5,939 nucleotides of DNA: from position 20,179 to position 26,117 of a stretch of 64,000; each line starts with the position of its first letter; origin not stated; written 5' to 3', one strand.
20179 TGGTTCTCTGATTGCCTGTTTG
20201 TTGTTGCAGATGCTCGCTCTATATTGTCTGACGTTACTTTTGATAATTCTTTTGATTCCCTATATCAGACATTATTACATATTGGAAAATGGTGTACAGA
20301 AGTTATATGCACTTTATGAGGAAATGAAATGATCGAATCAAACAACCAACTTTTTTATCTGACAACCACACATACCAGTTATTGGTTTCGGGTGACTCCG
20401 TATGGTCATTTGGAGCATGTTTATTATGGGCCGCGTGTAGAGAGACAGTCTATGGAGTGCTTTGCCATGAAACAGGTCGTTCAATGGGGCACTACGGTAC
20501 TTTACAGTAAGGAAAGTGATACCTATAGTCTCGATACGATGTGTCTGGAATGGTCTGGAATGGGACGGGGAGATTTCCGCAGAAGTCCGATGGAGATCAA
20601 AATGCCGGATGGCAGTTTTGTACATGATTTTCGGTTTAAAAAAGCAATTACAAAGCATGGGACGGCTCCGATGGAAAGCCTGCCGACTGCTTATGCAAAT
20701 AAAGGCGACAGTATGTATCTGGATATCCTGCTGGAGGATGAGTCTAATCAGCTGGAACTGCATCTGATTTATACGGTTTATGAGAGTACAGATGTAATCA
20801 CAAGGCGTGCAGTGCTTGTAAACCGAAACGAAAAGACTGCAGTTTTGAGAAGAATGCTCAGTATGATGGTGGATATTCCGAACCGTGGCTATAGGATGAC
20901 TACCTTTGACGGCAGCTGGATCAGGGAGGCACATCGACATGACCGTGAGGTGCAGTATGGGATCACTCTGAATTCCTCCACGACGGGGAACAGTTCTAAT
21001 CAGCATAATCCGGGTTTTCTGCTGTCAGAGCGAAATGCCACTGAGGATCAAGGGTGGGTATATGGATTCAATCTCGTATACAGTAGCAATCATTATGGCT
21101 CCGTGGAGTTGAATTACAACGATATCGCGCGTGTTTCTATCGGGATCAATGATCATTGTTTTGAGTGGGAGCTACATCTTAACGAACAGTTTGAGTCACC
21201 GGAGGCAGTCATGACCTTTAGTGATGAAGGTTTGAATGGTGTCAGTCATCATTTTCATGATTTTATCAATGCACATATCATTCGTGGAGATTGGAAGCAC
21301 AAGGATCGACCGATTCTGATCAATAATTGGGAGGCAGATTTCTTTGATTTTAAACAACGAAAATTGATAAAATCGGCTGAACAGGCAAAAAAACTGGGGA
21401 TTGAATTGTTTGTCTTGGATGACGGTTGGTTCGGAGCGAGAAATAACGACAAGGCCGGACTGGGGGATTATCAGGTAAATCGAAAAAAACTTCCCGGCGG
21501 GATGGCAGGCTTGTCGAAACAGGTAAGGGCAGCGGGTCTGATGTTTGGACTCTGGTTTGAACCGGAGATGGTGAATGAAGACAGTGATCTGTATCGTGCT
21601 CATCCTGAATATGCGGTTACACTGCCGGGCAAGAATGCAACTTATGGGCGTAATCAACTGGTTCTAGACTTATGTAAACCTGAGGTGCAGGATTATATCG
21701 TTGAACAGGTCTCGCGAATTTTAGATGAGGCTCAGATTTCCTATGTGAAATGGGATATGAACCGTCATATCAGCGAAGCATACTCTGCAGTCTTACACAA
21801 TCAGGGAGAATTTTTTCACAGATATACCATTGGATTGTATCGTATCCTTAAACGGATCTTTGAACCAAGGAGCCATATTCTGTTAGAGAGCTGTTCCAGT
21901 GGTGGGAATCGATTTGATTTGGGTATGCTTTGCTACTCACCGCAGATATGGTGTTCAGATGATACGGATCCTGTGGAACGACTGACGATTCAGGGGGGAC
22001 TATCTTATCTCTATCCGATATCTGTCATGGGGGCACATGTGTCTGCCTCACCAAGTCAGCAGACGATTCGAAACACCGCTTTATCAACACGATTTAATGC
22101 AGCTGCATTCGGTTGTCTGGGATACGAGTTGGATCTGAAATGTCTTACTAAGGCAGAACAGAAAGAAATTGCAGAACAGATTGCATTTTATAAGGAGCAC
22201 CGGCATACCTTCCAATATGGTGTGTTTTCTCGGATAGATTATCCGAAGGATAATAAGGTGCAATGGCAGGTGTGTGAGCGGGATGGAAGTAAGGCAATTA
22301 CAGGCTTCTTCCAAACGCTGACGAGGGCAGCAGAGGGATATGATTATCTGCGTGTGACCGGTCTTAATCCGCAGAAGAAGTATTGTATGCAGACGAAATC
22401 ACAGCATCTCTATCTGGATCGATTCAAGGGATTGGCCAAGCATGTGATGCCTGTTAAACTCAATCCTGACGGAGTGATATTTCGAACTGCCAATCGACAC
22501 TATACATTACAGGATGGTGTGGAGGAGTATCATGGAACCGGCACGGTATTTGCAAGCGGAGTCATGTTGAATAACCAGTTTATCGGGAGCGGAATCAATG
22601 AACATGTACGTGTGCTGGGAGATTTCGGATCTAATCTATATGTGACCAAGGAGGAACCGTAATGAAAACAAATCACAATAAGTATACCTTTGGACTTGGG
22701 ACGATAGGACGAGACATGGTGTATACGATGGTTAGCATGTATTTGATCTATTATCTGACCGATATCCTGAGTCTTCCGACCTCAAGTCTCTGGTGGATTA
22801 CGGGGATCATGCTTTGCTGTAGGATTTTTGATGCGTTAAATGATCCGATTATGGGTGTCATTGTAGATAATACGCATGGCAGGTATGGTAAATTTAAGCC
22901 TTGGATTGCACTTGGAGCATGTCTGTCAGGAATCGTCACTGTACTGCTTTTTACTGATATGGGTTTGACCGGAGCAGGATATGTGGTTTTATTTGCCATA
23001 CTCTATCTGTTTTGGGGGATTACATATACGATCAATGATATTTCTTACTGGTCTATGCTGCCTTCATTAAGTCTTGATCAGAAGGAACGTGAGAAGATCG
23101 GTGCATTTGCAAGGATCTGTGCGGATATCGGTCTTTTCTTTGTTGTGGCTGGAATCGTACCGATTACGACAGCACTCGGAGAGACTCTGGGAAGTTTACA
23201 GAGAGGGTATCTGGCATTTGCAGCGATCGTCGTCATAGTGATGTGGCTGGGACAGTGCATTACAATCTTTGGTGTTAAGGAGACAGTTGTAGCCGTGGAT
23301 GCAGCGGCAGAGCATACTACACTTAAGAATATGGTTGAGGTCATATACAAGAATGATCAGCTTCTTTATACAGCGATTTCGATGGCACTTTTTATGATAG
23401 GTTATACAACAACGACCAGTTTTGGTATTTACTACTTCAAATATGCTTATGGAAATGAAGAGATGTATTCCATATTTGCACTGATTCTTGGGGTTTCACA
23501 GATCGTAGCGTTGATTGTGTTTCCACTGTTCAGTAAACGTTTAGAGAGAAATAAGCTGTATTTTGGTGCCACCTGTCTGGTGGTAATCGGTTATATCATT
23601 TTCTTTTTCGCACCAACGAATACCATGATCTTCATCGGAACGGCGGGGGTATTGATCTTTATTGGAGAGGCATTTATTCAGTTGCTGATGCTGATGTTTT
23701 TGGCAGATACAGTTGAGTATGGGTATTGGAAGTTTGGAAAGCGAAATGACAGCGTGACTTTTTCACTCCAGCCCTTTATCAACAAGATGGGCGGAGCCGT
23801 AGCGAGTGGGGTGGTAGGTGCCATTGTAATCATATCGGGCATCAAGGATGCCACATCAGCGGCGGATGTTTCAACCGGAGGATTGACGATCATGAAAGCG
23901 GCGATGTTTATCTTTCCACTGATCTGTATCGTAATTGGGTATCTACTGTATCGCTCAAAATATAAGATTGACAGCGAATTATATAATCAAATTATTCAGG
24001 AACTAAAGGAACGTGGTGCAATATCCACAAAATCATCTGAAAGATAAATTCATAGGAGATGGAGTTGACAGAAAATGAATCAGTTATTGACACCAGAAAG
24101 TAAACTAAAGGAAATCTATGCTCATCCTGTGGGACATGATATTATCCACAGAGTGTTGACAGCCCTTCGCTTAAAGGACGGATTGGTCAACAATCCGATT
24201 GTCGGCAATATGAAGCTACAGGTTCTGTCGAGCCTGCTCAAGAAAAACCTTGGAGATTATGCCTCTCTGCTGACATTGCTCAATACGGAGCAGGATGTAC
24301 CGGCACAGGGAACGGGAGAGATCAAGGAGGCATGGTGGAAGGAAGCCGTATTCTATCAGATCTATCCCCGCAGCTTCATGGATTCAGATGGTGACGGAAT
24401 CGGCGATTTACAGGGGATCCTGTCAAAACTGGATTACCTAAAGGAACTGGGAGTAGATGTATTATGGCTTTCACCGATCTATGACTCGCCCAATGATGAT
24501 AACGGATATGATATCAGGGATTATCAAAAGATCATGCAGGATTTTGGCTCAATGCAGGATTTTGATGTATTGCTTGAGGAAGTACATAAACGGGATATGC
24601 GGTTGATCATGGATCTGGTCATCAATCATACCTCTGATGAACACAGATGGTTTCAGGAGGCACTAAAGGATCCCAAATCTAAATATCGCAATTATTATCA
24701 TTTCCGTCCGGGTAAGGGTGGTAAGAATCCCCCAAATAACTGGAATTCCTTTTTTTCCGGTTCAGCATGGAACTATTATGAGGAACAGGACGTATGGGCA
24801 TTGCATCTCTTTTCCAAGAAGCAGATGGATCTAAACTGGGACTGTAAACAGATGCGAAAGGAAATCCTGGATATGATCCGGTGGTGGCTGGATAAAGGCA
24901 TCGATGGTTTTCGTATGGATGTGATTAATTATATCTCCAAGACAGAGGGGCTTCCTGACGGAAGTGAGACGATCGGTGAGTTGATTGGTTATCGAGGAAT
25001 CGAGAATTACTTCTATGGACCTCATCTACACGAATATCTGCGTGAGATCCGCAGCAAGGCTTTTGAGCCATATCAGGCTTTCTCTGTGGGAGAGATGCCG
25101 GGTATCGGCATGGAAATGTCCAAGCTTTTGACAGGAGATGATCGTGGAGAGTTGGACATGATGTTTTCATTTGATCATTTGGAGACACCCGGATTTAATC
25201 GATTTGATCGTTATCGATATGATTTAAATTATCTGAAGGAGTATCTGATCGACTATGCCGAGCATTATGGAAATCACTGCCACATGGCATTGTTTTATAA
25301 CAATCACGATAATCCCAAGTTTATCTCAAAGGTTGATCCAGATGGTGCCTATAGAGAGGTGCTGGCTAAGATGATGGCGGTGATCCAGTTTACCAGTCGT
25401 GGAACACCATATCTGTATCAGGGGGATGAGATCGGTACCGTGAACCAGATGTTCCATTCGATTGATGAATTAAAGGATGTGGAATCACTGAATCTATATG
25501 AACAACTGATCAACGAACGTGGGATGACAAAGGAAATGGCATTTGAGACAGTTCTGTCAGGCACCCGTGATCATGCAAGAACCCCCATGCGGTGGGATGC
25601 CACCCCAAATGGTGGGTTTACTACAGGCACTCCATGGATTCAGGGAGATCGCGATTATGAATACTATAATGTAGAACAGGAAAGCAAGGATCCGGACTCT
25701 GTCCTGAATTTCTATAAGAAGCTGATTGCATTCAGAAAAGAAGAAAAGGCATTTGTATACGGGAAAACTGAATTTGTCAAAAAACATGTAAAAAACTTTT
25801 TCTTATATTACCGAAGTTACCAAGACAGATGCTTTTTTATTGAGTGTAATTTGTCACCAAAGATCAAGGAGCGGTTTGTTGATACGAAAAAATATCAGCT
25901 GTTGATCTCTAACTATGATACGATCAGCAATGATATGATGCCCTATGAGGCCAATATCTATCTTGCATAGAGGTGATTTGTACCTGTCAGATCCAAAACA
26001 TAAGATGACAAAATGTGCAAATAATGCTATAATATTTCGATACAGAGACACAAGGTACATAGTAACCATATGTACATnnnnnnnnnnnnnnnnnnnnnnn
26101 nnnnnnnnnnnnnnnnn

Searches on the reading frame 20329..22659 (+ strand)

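Call 57: search_protein_families(library=pfam, proteins=[window:20329-22659:+], max_evalue=0.00001)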
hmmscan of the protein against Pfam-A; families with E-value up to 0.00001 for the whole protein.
window:20329-22659:+ (777 aa): 3 families
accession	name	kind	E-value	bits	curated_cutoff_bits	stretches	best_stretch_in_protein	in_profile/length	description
PF02065.24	Melibiase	-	5.1e-146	486.5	27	1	288-631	2-347/347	Melibiase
PF16875.11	Glyco_hydro_36N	-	1.4e-76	257.8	27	1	26-283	1-253/253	Glycosyl hydrolase family 36 N-terminal domain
PF16874.11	Glyco_hydro_36C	-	2.2e-09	38.1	27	1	645-770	3-74/77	Glycosyl hydrolase family 36 C-terminal domain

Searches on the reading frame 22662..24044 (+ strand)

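Call 57: search_protein_families(library=pfam, proteins=[window:22662-24044:+], max_evalue=0.00001)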
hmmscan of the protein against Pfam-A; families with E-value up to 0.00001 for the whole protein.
window:22662-24044:+ (461 aa): 2 families
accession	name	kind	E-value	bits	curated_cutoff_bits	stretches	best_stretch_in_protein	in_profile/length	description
PF13347.12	MFS_2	-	2.4e-73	247.6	27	1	10-437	2-426/427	MFS/sugar transport protein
PF07690.21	MFS_1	-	1.2e-08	34.7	33.4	1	12-351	3-323/347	Major Facilitator Superfamily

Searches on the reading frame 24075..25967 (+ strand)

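Call 57: search_protein_families(library=pfam, proteins=[window:24075-25967:+], max_evalue=0.00001)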
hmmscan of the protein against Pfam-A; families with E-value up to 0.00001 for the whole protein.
window:24075-25967:+ (631 aa): 1 family
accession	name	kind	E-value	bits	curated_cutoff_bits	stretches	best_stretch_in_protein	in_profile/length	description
PF00128.31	Alpha-amylase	-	9.2e-142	473.8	22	1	95-563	1-446/446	Alpha amylase, catalytic domain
